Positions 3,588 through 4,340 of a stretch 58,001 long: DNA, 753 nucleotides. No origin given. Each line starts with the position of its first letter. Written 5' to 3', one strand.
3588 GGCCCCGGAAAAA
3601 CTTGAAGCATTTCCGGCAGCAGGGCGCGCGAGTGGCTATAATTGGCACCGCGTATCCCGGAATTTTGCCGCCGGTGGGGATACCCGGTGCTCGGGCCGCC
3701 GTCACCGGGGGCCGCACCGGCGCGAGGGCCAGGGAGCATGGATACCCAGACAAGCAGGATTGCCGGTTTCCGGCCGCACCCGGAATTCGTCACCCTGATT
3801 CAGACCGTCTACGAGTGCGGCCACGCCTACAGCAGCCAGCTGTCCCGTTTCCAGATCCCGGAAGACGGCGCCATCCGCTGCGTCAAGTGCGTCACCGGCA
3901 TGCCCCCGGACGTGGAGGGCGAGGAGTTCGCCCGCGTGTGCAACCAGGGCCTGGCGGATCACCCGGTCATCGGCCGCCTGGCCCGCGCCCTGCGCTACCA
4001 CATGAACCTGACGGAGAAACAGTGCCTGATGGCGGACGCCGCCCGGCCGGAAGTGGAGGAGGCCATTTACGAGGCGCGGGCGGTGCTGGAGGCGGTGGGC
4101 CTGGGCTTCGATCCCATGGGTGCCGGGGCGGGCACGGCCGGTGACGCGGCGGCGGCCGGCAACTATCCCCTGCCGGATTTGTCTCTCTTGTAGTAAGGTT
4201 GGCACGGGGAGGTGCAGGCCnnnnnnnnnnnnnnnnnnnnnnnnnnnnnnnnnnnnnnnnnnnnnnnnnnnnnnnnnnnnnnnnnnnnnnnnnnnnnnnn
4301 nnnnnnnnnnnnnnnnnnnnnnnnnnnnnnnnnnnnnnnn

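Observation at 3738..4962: Two paralogous Cys/His-motif small proteins sandwiching a PilZ gene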

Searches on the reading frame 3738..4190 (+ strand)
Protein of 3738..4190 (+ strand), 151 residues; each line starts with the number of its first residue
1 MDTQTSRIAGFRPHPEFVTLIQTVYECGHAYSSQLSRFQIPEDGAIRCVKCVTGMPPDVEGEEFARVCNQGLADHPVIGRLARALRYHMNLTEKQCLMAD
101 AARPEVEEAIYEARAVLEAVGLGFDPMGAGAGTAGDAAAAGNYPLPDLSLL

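Call 4: search_protein_families(library=pfam, proteins=[window:3738-4190:+], max_evalue=1)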
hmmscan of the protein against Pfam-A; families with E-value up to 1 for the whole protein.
window:3738-4190:+ (151 aa): 0 families

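Call 5: search_protein_families(library=ncbifam, proteins=[window:3738-4190:+], max_evalue=1)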
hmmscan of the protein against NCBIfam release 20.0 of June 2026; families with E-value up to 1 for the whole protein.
window:3738-4190:+ (151 aa): 0 families

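Call 6: find_homologous_proteins(query=window:3738-4190:+, max_evalue=0.001)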
Query window:3738-4190:+ (151 aa): 6 proteins with E <= 0.001 among 621 candidates.
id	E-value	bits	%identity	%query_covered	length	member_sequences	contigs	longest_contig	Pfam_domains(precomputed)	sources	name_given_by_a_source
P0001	1.2e-96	339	100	100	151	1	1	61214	-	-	-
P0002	4.6e-83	295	87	100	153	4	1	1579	-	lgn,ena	-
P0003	4.2e-49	184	56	99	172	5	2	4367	-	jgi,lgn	jgi:hypothetical protein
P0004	3.6e-48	181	58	99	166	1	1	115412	-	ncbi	-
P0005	2.8e-42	162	50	98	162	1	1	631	-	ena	-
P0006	1.7e-41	160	48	98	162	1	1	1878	-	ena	-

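Call 7: search_solved_structures(query=window:3738-4190:+, max_evalue=10)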
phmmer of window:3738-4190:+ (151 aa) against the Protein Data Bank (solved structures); distinct sequences matched with E-value up to 10: 3.
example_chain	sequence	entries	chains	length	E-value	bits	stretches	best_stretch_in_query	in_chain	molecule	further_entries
6xp5_H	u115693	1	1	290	0.77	13.1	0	97-133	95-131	Mediator of RNA polymerase II transcription subunit 8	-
3mg9_A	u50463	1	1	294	1.1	12.6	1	70-133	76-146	TEG12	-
3mgb_A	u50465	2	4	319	1.3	12.4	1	71-133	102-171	TEG12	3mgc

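Call 8: search_protein_families(library=padloc, proteins=[window:3738-4190:+], max_evalue=1)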
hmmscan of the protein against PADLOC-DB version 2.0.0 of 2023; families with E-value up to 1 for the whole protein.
window:3738-4190:+ (151 aa): 0 families

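Call 11: find_encoding_contigs(protein=P0004, flank=6000, max_places=3)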
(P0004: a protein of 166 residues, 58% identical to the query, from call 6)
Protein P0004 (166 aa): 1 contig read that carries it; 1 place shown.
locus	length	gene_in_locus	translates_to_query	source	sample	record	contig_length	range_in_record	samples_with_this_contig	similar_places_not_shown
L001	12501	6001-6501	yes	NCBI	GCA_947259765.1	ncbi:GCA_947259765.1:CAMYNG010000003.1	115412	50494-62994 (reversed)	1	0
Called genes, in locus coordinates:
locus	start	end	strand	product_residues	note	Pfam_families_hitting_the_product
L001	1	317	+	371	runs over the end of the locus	PF09949:APP1_cat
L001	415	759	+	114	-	PF07238:PilZ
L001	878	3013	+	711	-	PF00990:GGDEF, PF00563:EAL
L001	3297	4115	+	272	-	PF09829:DUF2057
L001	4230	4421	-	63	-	-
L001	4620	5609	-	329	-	PF08238:Sel1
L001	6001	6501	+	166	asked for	-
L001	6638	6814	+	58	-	PF07238:PilZ (weak)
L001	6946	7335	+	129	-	-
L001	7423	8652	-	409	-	PF00072:Response_reg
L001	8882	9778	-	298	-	-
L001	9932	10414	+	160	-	PF04461:YajQ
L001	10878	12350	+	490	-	PF00004:AAA, PF17862:AAA_lid_3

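Call 24: find_related_loci(query=A1, collection=genome_contigs, flank=6000)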
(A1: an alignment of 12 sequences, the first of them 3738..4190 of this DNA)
Query A1 (151 aa) in genome_contigs; peptide patterns used: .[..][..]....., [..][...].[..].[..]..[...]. (x = any residue, [..] = any of these).
31 stretches matched a pattern; 9 encode a relative of the query (tblastn E <= 1e-3); 9 distinct loci.
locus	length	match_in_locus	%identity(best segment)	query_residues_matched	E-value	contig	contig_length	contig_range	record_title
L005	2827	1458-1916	88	1-151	2e-85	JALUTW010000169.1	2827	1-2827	MAG: Chromatiales bacterium isolate 128-326_maxbin2_scaf2bin.045 128-326_scaffold_23440_c1, whole genome shotgun sequenc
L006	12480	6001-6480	58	3-151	8e-57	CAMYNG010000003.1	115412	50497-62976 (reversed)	MAG: uncultured Ectothiorhodospiraceae bacterium isolate ES_Gamma_060 genome assembly, contig: scaffold_35, whole genome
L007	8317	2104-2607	47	4-151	2e-43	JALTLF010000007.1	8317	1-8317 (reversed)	MAG: Chromatiales bacterium isolate S139_maxbin2_scaf2bin.311 S139_NODE_10739_length_8317_cov_50.336996, whole genome sh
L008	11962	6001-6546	44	4-151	4e-42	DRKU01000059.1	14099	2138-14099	MAG TPA_asm: Gammaproteobacteria bacterium isolate HyVt-448 HyVt-448_k145_1290208, whole genome shotgun sequence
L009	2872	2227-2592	53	4-125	9e-42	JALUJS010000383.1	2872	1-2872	MAG: Candidatus Krumholzibacteriia bacterium isolate S144_metabat2_scaf2bin.036 S144_NODE_42751_length_2872_cov_1.620765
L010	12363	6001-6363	32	2-122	8e-20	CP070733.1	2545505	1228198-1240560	MAG: Pseudomonadota bacterium isolate bin408 chromosome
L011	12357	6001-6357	34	7-125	2e-19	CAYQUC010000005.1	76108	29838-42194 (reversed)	MAG TPA_asm: uncultured Thioalkalispiraceae bacterium isolate SRP128015_co3_91 genome assembly, contig: NODE_133_length_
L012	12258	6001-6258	45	7-92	2e-18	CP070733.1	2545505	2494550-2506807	MAG: Pseudomonadota bacterium isolate bin408 chromosome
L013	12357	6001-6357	30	7-125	2e-15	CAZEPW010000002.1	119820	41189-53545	MAG TPA_asm: uncultured Thioalkalispiraceae bacterium isolate SRP128015_co3_248 genome assembly, contig: NODE_38_length_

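Call 28: predict_structure(alignment_id=A1)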
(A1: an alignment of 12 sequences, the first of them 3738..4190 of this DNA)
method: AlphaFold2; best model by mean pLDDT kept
length: 151 residues; sequences in the alignment: 12
mean_pLDDT: 48.7   pTM: 0.42
mean pLDDT of the five models: 48.7, 48.7, 48.3, 47.8, 47.4
residues with pLDDT >= 90: 0; 70-90: 34; 50-70: 22; < 50: 95
segments of 3 or more residues with pLDDT < 50: 1-16, 19-70, 125-151
pLDDT, mean of each block of 10 residues (from residue 1): 29 46 44 35 38 34 43 61 72 76 76 73 47 30 29 28
secondary structure, 60 per line:
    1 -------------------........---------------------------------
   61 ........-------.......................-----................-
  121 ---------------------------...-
elements in order: H20-27 H61-68 H76-98 H104-119

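Call 33: search_protein_representatives(alignment_id=A1)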
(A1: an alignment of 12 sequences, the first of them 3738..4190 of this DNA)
Query: 12 sequences, 160 profile positions. Proteins with E-value up to 0.001 (for the whole library): 32; up to 1e-10: 8; up to 1e-30: 5. The best 32 are listed.
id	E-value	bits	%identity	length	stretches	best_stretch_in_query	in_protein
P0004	2.4e-68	245.3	-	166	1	2-160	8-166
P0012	7.8e-50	185.1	-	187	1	1-124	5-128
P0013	6.8e-46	172.3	-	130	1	1-120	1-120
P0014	3.5e-34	134.2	-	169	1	1-126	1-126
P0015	4.7e-32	127.3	-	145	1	1-130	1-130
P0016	7.7e-28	113.6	-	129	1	6-127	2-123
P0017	5.0e-26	107.7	-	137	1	2-120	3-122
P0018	9.5e-12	61.3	-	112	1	4-65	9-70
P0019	9.1e-08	48.4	-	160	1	4-67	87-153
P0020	6.6e-07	45.6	-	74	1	4-60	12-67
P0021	2.4e-06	43.8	-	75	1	4-60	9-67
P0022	1.6e-05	41.0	-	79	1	4-60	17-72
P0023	2.3e-05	40.6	-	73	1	4-51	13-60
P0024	3.8e-05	39.8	-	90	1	4-65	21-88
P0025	5.8e-05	39.2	-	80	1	75-134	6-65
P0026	7.0e-05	39.0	-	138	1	4-81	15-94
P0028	8.2e-05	38.8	-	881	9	30-82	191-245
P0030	1.2e-04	38.2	-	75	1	4-60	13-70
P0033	3.3e-04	36.8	-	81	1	73-138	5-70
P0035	3.8e-04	36.6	-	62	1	4-57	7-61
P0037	5.6e-04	36.1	-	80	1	71-131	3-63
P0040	7.2e-04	35.7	-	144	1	61-125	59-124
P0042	9.5e-04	35.3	-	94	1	64-125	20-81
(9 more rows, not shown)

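Call 35: search_protein_families(library=pfam, proteins=[P0020, P0021, P0035, P0030, P0018, P0025, P0033, P0037, P0042, P0026], max_evalue=1)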
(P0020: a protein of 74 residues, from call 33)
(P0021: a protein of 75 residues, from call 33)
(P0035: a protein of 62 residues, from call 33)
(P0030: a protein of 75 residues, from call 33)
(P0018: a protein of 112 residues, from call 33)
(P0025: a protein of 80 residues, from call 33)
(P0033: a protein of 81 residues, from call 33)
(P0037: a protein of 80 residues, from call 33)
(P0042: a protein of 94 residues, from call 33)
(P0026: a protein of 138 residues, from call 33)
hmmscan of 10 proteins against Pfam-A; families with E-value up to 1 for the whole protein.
P0020 (74 aa): 0 families

P0021 (75 aa): 0 families

P0035 (62 aa): 0 families

P0030 (75 aa): 0 families

P0018 (112 aa): 0 families

P0025 (80 aa): 4 families
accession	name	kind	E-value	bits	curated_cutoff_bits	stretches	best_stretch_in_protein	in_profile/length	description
PF04978.18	MST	-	0.039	14.8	27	1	27-67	81-119/149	Mycothiol-S-transferase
PF19027.5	DUF5752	-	0.14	11.9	23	1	11-46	149-183/208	Family of unknown function (DUF5752)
PF22101.1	HSD_C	-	0.16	12.5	27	1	44-60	55-71/73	Homoserine dehydrogenase C-terminal domain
PF22470.1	Histone_HNS_N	-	0.17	12.3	24.5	1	27-56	46-75/79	H-NS histone-like proteins, N-terminal domain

P0033 (81 aa): 0 families

P0037 (80 aa): 0 families

P0042 (94 aa): 2 families
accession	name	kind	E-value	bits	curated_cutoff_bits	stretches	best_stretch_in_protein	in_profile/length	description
PF22735.1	NNH3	-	0.065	13.6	27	1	12-45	128-161/213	NACHT N-terminal Helical domain 3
PF22470.1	Histone_HNS_N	-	0.17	12.2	24.5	1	61-81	55-75/79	H-NS histone-like proteins, N-terminal domain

P0026 (138 aa): 2 families
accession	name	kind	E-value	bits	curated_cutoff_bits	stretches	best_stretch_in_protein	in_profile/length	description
PF25205.1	DUF7835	-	0.02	15.1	27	1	50-85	7-44/66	Domain of unknown function (DUF7835)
PF19546.4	DUF6070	-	0.14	11.6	27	1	20-66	226-271/345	Family of unknown function (DUF6070)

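Call 36: search_protein_families(library=phrogs, proteins=[window:3738-4190:+, P0020, P0021, P0035, P0030, P0025, P0033, P0037, P0042], max_evalue=1)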
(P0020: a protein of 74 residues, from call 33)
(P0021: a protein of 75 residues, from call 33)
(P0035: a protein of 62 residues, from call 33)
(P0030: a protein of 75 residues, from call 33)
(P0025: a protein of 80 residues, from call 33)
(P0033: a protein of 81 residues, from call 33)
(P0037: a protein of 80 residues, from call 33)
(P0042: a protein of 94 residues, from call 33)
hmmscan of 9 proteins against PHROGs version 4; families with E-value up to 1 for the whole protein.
window:3738-4190:+ (151 aa): 2 families
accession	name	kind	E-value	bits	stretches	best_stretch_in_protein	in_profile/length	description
phrog_3839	-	unknown function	0.1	13.2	1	52-113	88-148/176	-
phrog_4083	-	unknown function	0.18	12.8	1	33-54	46-67/75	-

P0020 (74 aa): 1 family
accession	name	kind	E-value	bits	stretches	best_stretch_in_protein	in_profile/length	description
phrog_32641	-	unknown function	6.3e-06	27.2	1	4-59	3-51/63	-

P0021 (75 aa): 2 families
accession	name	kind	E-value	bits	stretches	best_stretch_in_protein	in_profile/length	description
phrog_32641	-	unknown function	1.4e-09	38.9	1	24-69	17-62/63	-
phrog_19024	-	unknown function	0.018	16.3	1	24-65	15-50/95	-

P0035 (62 aa): 2 families
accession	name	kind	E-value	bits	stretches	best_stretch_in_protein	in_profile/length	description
phrog_32641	-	unknown function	1.2e-07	32.7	1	18-61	15-57/63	-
phrog_27247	-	unknown function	0.59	10.3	1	6-32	293-319/327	-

P0030 (75 aa): 2 families
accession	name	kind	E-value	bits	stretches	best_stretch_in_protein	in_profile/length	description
phrog_32641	-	unknown function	4e-06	27.9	1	26-64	16-54/63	-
phrog_21893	-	unknown function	0.021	16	1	30-62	1-31/66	-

P0025 (80 aa): 2 families
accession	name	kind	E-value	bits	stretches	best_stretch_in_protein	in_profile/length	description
phrog_29124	-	unknown function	0.044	14.7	1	17-45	25-51/72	-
phrog_2216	-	unknown function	0.18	12.9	1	23-48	19-44/104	-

P0033 (81 aa): 0 families

P0037 (80 aa): 0 families

P0042 (94 aa): 2 families
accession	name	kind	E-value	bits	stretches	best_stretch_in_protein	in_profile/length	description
phrog_6515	-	other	0.32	12.3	1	3-63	21-77/86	dGTPase inhibitor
phrog_4398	-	tail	0.39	10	1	11-68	224-279/613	tail fiber protein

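Call 38: find_homologous_proteins(query=A2, max_evalue=0.001)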
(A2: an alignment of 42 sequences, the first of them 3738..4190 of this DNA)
Query A2 (42 sequences) (151 aa, profile of the alignment): 58 proteins with E <= 0.001 among 8000 candidates.
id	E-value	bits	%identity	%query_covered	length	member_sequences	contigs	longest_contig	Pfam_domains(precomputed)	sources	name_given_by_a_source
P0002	7.7e-52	193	87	100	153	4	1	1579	-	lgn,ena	-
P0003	3.1e-50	188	56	99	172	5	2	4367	-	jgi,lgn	jgi:hypothetical protein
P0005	3.9e-50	188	50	98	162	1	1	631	-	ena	-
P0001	6.3e-49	184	100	100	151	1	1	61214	-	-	-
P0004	2.9e-48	182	58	99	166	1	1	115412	-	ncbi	-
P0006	3.1e-47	178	48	98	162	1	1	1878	-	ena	-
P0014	4.0e-43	165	33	76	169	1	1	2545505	-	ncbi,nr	ncbi:MAG: hypothetical protein JSW10_06585 [Pseudomonadota bacterium]|nr:MAG: hypothetical protein J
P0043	4.5e-18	83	33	36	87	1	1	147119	-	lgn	-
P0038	3.6e-17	80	31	36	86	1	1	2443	-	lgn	-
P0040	1.1e-16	79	33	41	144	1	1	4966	-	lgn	-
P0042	7.8e-16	76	25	34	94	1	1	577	-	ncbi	-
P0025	1.2e-15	76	-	-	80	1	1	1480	-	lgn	-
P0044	2.1e-14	71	29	37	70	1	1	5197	-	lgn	-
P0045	2.2e-14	71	27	34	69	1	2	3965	-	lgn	-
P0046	6.7e-14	70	24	36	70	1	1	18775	-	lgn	-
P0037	8.8e-14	69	-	-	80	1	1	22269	-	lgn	-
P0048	1.2e-13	69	26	36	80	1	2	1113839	-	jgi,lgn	jgi:predicted RNA polymerase sigma factor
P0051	1.6e-13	69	27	34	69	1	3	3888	-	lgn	-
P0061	6.8e-13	67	25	37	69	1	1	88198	-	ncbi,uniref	ncbi:hypothetical protein QMZ05_12675 [Bradyrhizobium sp. INPA03-11B]|uniref:hypothetical protein n=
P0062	7.2e-13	66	29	34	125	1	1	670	-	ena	-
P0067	2.5e-12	65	30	33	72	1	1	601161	-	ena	-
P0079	1.0e-11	63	-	-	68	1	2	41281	-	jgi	jgi:hypothetical protein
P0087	4.8e-10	57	25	34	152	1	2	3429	-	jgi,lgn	jgi:hypothetical protein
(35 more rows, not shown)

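Call 40: find_encoding_contigs(protein=P0061, flank=5000, max_places=2)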
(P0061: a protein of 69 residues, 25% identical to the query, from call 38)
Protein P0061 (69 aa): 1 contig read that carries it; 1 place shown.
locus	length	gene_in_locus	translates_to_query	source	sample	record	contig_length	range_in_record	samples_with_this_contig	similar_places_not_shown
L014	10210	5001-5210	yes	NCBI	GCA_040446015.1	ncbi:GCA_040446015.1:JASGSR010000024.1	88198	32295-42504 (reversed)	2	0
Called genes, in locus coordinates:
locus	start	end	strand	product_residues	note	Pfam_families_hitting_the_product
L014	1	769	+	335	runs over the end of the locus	PF00078:RVT_1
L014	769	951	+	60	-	-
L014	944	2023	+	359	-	PF07505:DUF5131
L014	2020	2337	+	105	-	-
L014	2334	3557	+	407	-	-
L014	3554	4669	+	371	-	PF05063:MT-A70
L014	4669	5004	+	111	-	PF01844:HNH, PF14279:HNH_5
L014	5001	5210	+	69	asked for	-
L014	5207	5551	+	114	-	-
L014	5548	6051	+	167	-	-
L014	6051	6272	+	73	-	-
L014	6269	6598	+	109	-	-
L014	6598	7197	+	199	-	-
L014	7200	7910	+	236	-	PF26915:Phage_P4_cII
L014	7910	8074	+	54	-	-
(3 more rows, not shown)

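Call 41: find_encoding_contigs(protein=P0048, flank=5000, max_places=2)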
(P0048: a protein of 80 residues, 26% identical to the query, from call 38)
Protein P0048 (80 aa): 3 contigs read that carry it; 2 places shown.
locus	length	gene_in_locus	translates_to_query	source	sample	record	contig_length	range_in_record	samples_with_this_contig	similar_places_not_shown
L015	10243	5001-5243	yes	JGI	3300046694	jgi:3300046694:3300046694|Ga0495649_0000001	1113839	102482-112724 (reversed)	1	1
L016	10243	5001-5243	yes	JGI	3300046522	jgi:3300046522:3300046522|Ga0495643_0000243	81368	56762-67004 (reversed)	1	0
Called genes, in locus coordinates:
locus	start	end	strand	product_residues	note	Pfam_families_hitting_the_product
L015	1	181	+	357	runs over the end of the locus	-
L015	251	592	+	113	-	-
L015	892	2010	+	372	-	PF03349:Toluene_X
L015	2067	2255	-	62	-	-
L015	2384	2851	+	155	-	-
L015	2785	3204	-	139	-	-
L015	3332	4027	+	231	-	-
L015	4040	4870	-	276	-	PF14243:R2K_3, PF18299:R2K_2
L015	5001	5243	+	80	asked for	-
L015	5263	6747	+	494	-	-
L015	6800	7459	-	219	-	PF12952:DUF3841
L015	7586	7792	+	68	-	-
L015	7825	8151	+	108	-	-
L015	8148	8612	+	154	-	-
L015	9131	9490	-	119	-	PF01981:PTH2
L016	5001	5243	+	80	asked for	-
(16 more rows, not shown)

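Call 42: find_encoding_contigs(protein=P0043, flank=5000, max_places=2)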
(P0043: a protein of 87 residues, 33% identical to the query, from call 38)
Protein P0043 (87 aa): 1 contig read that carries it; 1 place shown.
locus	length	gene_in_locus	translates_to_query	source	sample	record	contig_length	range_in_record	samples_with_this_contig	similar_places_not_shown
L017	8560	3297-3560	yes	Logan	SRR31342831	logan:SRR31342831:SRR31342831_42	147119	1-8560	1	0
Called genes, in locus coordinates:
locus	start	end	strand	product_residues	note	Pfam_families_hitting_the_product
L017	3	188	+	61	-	?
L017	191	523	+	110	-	PF06356:DUF1064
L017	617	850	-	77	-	-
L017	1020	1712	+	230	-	PF01381:HTH_3, PF12844:HTH_19, PF13560:HTH_31, PF00717:Peptidase_S24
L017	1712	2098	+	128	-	-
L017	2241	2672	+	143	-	PF12844:HTH_19 (faint), PF13744:HTH_37 (faint), PF01381:HTH_3 (weak), PF13443:HTH_26, PF13560:HTH_31 (faint), PF01381:HTH_3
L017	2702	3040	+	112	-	PF24875:DUF7736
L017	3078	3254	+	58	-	-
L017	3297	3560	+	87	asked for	-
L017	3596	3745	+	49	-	-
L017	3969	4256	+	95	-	PF12844:HTH_19, PF13560:HTH_31, PF01381:HTH_3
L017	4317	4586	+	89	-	PF17420:GP17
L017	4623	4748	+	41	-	-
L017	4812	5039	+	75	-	-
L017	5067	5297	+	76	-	-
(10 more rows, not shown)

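Call 48: search_solved_structures(query=A3, max_evalue=10)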
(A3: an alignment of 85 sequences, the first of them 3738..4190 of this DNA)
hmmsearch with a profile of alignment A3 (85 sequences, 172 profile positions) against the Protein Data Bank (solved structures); distinct sequences matched with E-value up to 10: 3.
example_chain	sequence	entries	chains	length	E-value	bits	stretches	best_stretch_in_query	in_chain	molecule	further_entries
9y5f_A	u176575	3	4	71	0.45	13.4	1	101-155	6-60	rv-SNARE/sc-t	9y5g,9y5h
1x68_A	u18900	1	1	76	0.8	12.6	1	30-69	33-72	FHL5 protein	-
8fjf_A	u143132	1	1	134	1.5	11.7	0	108-132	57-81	H10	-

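Call 51: predict_structure(alignment_id=A3)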
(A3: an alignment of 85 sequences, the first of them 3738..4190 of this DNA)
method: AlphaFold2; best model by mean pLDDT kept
length: 151 residues; sequences in the alignment: 85
mean_pLDDT: 84.9   pTM: 0.61
mean pLDDT of the five models: 84.9, 84.0, 83.8, 83.6, 83.4
residues with pLDDT >= 90: 94; 70-90: 30; 50-70: 18; < 50: 9
segments of 3 or more residues with pLDDT < 50: 131-133, 141-143
pLDDT, mean of each block of 10 residues (from residue 1): 83 94 96 93 91 95 86 86 95 94 95 93 67 49 58 54
secondary structure, 60 per line:
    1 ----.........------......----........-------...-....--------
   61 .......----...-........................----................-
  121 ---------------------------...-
elements in order: E5-13 E20-25 E30-34 E45-47 H49-52 H61-67 H76-99 H104-119

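Call 54: fold_search(model_id=the predicted structure, library=pdb)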
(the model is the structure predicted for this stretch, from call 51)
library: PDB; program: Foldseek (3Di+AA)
matches with E <= 10: 567; with E <= 0.001: 0
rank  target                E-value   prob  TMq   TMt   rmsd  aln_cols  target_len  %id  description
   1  9a77_B                3.7e-01  0.23  0.19  0.15  11.8        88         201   10  Integrative model of GATB-YTPR by crosslinking MS and deep learning (released 2024-09-18)
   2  5zkg_A                7.5e-01  0.33  0.20  0.19   3.9        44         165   20  Crystal Structure of C-terminal Domain of Plasmodium vivax p43 (released 2019-04-24)
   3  5h34_B                1.0e+00  0.28  0.20  0.26   3.9        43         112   16  Crystal structure of the C-terminal domain of methionyl-tRNA synthetase (MetRS-C) in Nanoarchaeum equitans (released 2017-06-21)
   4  1ntg_A                1.0e+00  0.25  0.20  0.18   4.0        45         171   20  Crystal Structure of the EMAP II-like Cytokine Released from human tyrosyl-tRNA Synthetase (released 2003-05-13)
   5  4r1j                  1.0e+00  0.23  0.19  0.17   4.4        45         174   20  Crystal structure of Arc1p-C (released 2015-02-18)
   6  2e8g_A                1.0e+00  0.15  0.17  0.12   4.6        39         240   18  The structure of protein from P. horikoshii at 1.7 angstrom resolution (released 2008-01-22)
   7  9tvu_w                1.0e+00  0.04  0.17  0.09  15.7       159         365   11  Structure of the Chlamydomonas reinhardtii chlororibosome (released 2026-02-18)
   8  5h34_A                1.2e+00  0.25  0.20  0.25   4.1        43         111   16  Crystal structure of the C-terminal domain of methionyl-tRNA synthetase (MetRS-C) in Nanoarchaeum equitans (released 2017-06-21)
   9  6zu5_LM0              1.2e+00  0.02  0.12  0.13  11.8        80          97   14  Structure of the Paranosema locustae ribosome in complex with Lso2 (released 2020-11-04)
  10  6vt9                  1.3e+00  0.20  0.18  0.09   3.2        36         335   19  Naegleria gruberi RNA ligase E227A mutant with ATP and Mn (released 2020-04-08)
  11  3rfh_C                1.3e+00  0.16  0.17  0.10   4.9        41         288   22  Crystal structure of the yeast RACK1 dimer in space group P21 (released 2011-07-06)
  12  6oz5_D                1.3e+00  0.12  0.19  0.05  10.8        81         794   15  Escherichia coli tRNA synthetase in complex with compound 3 (released 2020-11-18)
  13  8jvt_A                1.3e+00  0.06  0.15  0.26   6.0        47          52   11  Crystal structure of the chimeric protein mkaL2_v1 (released 2024-07-03)
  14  6g16_A                1.3e+00  0.13  0.18  0.08   8.2        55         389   14  Structure of the human RBBP4:MTA1(464-546) complex showing loop exchange (released 2018-06-13)
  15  8j07_m1               1.4e+00  0.20  0.19  0.06   4.9        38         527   21  96nm repeat of human respiratory doublet microtubule and associated axonemal complexes (released 2023-07-26)
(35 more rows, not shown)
